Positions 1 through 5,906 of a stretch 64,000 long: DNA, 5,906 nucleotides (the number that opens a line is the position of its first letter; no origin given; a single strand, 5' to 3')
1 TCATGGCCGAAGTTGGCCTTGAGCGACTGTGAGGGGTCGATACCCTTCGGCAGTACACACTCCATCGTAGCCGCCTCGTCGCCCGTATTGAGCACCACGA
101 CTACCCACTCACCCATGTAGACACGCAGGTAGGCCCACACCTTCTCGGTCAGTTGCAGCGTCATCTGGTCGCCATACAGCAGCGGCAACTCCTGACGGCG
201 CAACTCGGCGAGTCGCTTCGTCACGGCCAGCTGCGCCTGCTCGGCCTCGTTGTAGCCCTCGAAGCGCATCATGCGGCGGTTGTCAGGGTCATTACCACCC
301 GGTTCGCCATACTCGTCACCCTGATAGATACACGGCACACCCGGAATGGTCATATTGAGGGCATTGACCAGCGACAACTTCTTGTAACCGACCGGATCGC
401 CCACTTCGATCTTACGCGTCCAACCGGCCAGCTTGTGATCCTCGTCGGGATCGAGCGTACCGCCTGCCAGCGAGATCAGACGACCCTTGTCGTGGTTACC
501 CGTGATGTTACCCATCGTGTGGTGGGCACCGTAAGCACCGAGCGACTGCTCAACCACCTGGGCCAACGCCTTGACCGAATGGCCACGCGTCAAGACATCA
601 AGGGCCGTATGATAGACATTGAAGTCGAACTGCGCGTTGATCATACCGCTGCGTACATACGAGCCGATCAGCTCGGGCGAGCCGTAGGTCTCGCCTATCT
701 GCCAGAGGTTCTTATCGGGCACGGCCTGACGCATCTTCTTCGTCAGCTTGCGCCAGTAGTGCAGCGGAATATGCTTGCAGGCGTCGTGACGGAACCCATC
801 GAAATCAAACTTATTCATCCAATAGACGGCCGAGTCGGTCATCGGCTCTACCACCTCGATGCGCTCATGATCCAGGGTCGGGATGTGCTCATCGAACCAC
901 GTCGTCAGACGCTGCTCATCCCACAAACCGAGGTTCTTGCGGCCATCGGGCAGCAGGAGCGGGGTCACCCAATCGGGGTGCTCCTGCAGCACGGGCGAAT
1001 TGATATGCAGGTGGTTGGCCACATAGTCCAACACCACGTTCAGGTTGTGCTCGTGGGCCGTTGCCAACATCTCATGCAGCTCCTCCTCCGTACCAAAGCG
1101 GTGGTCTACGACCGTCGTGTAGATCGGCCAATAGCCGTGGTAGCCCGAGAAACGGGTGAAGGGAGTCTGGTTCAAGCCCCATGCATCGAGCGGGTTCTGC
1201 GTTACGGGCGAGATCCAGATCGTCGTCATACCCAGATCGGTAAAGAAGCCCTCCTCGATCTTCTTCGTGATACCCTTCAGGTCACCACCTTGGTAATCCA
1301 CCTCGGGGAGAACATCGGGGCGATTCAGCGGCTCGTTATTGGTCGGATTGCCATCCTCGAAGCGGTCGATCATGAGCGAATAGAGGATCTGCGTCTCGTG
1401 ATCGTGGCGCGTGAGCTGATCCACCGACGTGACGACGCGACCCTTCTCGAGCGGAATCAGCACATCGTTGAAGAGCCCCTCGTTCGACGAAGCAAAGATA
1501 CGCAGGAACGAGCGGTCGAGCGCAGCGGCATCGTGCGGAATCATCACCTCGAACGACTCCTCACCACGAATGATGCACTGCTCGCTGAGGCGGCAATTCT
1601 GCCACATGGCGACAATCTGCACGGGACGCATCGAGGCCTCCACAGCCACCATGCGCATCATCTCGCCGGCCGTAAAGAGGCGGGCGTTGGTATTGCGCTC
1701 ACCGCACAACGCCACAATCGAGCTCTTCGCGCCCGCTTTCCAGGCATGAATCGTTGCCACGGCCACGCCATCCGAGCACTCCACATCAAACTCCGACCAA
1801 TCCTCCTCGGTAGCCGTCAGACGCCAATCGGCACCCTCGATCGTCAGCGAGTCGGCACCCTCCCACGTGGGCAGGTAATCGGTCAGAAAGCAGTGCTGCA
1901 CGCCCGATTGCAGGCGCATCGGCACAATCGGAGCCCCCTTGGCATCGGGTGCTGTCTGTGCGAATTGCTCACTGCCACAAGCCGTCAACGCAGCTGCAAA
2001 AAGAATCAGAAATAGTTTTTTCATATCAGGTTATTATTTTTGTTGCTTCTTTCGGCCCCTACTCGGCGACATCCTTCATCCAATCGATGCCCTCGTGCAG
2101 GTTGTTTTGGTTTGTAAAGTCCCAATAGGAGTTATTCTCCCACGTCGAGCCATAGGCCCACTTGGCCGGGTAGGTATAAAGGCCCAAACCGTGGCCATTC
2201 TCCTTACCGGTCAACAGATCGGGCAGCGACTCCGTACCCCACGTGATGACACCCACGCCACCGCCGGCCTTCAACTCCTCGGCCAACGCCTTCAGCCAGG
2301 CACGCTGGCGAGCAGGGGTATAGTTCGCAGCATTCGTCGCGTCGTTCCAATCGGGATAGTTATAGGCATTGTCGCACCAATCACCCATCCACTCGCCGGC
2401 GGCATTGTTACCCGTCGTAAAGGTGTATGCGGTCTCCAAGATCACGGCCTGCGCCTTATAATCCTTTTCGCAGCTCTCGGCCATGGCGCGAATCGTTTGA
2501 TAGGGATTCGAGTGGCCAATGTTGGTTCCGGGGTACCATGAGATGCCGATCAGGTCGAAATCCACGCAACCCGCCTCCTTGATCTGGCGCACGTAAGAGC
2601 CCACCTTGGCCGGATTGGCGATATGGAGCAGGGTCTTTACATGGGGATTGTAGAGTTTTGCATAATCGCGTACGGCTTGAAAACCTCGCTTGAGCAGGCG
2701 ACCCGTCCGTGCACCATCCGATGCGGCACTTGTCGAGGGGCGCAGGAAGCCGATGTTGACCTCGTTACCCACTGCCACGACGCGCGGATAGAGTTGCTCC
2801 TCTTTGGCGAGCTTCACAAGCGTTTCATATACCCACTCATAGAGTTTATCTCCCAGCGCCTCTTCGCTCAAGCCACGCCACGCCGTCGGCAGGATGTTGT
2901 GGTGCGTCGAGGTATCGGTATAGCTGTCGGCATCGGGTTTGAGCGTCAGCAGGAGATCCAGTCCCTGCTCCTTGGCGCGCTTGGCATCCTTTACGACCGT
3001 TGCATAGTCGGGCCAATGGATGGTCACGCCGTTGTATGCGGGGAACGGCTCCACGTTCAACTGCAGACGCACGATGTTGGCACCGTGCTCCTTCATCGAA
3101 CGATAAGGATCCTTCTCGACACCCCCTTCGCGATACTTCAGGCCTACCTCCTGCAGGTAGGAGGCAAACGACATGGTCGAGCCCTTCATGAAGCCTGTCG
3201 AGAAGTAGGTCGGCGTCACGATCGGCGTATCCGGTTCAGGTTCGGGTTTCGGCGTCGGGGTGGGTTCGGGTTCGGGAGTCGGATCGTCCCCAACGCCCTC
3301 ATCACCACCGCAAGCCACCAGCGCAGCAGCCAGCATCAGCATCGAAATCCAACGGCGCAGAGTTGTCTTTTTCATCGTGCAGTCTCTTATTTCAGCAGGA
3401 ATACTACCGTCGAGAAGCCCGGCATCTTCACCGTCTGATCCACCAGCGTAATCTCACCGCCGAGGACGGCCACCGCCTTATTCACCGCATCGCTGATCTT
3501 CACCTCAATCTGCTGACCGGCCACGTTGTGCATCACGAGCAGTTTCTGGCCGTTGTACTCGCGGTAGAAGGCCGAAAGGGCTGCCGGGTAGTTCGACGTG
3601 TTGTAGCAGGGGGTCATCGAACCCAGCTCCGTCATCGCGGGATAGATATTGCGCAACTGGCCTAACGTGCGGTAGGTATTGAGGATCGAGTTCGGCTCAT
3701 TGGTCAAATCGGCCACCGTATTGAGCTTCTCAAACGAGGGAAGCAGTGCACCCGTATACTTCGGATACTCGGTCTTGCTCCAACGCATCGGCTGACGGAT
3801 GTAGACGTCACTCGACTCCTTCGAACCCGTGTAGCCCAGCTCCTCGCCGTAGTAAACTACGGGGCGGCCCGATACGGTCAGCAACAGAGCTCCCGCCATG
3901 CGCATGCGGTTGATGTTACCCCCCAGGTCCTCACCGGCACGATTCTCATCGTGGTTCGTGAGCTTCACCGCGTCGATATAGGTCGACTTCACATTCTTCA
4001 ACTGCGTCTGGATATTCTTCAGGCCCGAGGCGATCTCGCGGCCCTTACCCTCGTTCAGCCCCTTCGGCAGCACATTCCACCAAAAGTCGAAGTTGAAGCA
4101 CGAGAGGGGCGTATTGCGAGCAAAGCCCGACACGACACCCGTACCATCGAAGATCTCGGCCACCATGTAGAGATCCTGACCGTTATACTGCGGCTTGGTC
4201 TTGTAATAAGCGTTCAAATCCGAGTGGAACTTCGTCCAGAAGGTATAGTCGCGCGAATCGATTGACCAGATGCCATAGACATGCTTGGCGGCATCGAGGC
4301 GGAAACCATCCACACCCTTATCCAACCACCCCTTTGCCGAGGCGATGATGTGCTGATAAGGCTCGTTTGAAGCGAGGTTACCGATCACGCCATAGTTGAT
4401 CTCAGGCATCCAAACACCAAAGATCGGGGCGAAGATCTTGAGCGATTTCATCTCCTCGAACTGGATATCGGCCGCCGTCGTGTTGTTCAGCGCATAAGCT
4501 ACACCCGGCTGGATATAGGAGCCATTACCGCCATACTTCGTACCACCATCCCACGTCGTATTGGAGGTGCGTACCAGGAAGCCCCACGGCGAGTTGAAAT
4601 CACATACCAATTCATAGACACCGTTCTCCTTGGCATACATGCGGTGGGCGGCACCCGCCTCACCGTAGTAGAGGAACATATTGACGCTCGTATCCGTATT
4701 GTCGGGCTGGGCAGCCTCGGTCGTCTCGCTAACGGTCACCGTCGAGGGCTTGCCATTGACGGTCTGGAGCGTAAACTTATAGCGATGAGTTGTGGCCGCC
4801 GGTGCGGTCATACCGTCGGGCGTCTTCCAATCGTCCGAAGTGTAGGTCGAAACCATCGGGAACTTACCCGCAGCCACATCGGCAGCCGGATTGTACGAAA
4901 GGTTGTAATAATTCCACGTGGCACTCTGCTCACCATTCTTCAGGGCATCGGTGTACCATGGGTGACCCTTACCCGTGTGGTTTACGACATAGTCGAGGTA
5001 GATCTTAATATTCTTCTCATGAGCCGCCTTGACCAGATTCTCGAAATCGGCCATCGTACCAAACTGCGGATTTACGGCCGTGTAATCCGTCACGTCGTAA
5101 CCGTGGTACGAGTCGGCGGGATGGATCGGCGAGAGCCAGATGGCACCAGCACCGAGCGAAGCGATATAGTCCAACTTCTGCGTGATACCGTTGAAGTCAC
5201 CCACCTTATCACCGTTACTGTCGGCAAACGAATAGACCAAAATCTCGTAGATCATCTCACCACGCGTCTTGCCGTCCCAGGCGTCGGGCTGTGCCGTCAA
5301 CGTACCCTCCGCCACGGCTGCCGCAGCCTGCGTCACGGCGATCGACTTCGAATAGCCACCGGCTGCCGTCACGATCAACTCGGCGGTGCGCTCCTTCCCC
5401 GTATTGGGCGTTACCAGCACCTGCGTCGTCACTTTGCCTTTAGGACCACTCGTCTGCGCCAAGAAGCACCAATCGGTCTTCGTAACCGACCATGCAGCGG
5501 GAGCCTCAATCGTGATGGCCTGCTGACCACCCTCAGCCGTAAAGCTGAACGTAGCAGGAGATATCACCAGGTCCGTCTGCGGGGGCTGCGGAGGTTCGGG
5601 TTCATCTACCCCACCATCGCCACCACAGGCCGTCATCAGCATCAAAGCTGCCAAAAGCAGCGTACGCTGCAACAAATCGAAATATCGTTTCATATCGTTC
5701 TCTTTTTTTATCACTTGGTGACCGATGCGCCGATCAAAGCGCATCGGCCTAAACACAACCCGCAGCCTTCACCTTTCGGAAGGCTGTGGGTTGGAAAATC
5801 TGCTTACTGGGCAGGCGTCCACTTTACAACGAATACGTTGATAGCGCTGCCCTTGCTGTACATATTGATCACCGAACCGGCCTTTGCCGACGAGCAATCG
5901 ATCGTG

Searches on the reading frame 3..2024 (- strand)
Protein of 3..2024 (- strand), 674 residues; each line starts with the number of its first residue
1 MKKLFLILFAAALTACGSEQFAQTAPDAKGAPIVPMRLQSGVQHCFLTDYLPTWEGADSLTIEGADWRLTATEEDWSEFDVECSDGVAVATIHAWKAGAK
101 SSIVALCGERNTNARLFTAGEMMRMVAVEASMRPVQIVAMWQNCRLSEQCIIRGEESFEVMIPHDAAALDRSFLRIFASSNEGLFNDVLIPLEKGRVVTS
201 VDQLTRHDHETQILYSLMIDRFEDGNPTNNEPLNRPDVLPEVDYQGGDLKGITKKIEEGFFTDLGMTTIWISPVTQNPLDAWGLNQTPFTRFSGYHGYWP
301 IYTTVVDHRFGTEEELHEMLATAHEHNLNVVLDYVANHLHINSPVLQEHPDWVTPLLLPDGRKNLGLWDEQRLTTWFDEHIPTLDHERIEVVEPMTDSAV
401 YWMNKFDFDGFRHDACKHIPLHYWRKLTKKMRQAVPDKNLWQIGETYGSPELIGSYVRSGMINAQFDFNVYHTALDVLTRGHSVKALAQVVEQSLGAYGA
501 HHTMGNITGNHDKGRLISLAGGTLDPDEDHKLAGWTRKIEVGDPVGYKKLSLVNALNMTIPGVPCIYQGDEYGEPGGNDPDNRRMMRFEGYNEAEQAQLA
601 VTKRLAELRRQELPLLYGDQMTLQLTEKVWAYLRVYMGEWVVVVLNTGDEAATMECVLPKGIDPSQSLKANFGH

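Call 35: search_protein_families(library=pfam, proteins=[window:3-2024:-])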
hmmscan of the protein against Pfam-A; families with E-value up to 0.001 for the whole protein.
window:3-2024:- (674 aa): 2 families
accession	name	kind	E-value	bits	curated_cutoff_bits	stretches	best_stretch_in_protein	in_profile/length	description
PF00128.31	Alpha-amylase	-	3e-42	145.8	22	1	218-578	3-360/446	Alpha amylase, catalytic domain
PF14701.12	hDGE_amylase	-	0.00036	20.2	27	0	313-351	76-115/439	Glycogen debranching enzyme, glucanotransferase domain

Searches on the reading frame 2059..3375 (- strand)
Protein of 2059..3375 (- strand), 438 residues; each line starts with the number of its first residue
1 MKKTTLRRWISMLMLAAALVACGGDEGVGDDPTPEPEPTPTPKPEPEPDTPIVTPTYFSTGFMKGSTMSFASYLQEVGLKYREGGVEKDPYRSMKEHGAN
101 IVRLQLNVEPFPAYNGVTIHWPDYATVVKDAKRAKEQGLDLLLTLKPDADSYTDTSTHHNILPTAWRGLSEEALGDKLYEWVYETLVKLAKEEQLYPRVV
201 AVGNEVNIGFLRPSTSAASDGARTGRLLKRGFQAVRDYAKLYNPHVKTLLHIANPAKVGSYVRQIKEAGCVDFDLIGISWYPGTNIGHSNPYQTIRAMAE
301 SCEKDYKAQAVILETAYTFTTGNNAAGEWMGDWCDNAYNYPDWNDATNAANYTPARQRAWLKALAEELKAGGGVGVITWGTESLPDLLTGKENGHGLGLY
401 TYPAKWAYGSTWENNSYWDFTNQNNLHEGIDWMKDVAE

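Call 3: search_protein_families(library=pfam, proteins=[window:2059-3375:-])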
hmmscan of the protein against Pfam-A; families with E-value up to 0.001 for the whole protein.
window:2059-3375:- (438 aa): 1 family
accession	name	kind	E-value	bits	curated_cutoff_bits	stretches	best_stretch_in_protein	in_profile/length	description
PF07745.19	Glyco_hydro_53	-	7.2e-51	173.6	24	1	63-423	1-332/340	Glycosyl hydrolase family 53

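Call 47: search_protein_families(library=ncbifam, proteins=[window:2059-3375:-], max_evalue=0.001)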
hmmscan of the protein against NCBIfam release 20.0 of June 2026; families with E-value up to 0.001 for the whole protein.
window:2059-3375:- (438 aa): 0 families

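Call 57: find_encoding_contigs(protein=window:2059-3375:-, flank=10000, max_places=3)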
Protein window:2059-3375:- (438 aa): 20 contigs read that carry it; 3 places shown.
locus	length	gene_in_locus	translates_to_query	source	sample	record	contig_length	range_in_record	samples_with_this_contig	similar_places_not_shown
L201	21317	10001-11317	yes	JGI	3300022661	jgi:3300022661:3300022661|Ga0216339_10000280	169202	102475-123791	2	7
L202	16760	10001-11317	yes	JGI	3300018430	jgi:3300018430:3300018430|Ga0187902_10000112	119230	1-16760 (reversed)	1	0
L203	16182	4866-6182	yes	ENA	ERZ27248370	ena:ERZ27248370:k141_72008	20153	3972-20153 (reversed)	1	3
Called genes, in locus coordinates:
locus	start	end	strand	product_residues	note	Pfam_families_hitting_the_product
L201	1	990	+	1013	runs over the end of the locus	PF13620:CarboxypepD_reg, PF13715:CarbopepD_reg_2, PF07715:Plug, PF00593:TonB_dep_Rec_b-barrel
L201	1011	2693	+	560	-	PF07980:SusD_RagB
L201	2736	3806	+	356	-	PF14292:SusE, PF26120:CBM_1st_SusF (faint)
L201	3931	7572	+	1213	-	PF14292:SusE (weak), PF26120:CBM_1st_SusF (faint), PF16411:SusF_SusE (faint)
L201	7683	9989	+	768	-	PF13004:BACON, PF00128:Alpha-amylase, PF20756:SusG_CBM58, PF00128:Alpha-amylase, PF23915:SusG_C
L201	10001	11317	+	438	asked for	PF07745:Glyco_hydro_53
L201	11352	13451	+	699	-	PF00128:Alpha-amylase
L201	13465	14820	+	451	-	PF00128:Alpha-amylase, PF16657:Malt_amylase_C (weak)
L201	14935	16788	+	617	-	PF09087:Cyc-maltodext_N, PF00128:Alpha-amylase, PF10438:Cyc-maltodext_C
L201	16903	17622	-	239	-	PF00535:Glycos_transf_2, PF13641:Glyco_tranf_2_3 (weak)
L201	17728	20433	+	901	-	PF05170:AsmA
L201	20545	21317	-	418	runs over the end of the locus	PF00675:Peptidase_M16, PF05193:Peptidase_M16_C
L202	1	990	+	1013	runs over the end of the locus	PF13620:CarboxypepD_reg, PF13715:CarbopepD_reg_2, PF07715:Plug, PF00593:TonB_dep_Rec_b-barrel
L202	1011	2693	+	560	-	PF07980:SusD_RagB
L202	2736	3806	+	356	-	PF14292:SusE, PF26120:CBM_1st_SusF (faint)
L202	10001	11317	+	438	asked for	PF07745:Glyco_hydro_53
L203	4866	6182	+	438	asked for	PF07745:Glyco_hydro_53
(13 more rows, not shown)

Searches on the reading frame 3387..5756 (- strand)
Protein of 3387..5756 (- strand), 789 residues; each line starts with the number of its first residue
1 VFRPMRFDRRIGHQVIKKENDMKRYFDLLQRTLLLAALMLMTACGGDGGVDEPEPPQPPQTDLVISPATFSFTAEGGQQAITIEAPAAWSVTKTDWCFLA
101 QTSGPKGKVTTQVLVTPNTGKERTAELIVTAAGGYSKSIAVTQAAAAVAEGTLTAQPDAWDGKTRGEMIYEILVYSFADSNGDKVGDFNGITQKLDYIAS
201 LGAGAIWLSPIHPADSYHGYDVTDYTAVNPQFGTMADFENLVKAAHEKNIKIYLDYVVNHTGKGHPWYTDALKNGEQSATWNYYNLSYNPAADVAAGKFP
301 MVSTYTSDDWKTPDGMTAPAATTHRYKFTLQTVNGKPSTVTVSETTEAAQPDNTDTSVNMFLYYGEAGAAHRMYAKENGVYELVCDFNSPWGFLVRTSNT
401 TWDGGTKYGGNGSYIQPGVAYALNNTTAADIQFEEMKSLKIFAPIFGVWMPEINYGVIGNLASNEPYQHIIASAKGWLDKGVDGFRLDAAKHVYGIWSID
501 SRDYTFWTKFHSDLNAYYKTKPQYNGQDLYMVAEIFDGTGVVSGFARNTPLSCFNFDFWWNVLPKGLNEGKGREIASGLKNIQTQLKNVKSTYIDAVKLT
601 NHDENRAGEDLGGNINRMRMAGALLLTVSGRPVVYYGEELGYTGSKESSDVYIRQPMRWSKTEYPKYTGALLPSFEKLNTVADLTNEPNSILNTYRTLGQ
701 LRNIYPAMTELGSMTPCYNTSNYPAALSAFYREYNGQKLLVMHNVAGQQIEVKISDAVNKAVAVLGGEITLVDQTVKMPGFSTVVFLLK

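Call 3: search_protein_families(library=pfam, proteins=[window:3387-5756:-])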
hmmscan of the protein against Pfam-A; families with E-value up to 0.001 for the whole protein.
window:3387-5756:- (789 aa): 5 families
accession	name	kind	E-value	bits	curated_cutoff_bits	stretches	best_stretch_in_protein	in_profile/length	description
PF00128.31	Alpha-amylase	-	6.9e-70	236.9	22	2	172-312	2-140/446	Alpha amylase, catalytic domain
PF20756.2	SusG_CBM58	-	2.2e-33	115.3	24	1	323-434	3-117/117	Alpha-amylase SusG, CBM58 domain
PF23915.1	SusG_C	-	1.4e-11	45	27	1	728-785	2-62/62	Alpha-amylase SusG C-terminal domain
PF13004.13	BACON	-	3.7e-08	33.7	25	1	89-144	3-61/61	Putative binding domain, N-terminal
PF19190.6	BACON_2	-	0.00048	20.4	25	0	63-145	2-93/94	Viral BACON domain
